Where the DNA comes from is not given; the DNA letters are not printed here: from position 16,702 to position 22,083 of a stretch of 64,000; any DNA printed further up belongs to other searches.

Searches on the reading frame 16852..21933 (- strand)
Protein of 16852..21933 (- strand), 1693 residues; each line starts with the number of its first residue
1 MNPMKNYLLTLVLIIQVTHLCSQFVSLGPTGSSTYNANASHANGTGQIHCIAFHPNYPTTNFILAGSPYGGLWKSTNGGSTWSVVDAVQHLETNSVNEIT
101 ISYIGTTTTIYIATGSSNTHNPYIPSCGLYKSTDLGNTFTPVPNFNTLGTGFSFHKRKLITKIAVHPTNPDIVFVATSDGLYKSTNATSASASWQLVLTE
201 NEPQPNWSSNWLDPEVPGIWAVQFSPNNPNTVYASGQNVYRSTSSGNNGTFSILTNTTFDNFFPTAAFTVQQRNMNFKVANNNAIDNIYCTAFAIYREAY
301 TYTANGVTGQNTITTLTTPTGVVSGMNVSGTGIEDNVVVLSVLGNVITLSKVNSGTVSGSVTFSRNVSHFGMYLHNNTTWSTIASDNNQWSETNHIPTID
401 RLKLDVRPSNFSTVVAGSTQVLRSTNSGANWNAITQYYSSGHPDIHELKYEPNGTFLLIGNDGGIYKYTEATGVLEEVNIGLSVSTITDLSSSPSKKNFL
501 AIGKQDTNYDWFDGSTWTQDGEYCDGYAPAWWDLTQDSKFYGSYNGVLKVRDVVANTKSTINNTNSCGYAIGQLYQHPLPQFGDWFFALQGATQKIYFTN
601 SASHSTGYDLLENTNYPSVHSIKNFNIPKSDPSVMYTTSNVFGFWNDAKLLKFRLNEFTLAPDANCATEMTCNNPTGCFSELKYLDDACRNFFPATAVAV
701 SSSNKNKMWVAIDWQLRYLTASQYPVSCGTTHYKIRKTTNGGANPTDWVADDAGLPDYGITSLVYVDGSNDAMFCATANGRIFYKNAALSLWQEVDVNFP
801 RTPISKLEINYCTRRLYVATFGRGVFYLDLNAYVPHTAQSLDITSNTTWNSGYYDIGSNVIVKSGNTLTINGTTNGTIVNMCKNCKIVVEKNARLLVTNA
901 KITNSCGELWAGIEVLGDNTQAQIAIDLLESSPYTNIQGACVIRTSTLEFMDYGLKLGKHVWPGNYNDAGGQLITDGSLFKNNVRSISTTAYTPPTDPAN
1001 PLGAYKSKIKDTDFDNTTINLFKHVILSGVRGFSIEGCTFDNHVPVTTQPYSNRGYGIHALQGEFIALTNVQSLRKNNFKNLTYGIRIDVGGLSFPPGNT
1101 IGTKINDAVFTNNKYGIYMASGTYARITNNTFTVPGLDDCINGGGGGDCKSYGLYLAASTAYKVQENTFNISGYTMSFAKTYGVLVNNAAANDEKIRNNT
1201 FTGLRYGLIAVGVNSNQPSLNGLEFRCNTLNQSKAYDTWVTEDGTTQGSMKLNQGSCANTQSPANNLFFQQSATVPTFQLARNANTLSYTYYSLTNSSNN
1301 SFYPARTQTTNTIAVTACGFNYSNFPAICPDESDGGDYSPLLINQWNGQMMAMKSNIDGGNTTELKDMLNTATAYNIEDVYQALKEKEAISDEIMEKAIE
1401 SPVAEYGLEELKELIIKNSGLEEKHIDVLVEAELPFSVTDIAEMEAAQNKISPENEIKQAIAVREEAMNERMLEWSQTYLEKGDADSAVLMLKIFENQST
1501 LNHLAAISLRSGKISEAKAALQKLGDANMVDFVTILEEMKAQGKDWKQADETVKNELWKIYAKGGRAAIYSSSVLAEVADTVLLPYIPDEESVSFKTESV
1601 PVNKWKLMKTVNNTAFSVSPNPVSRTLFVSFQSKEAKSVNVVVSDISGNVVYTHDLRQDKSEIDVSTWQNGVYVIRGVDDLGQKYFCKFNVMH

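Call 80: search_protein_families(library=pfam, proteins=[window:16852-21933:-], max_evalue=0.0001)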
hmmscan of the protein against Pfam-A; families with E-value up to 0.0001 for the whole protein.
window:16852-21933:- (1693 aa): 1 family
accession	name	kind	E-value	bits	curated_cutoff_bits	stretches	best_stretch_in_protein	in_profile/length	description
PF18962.6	Por_Secre_tail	-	5.8e-11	43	27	1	1619-1680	2-65/75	Secretion system C-terminal sorting domain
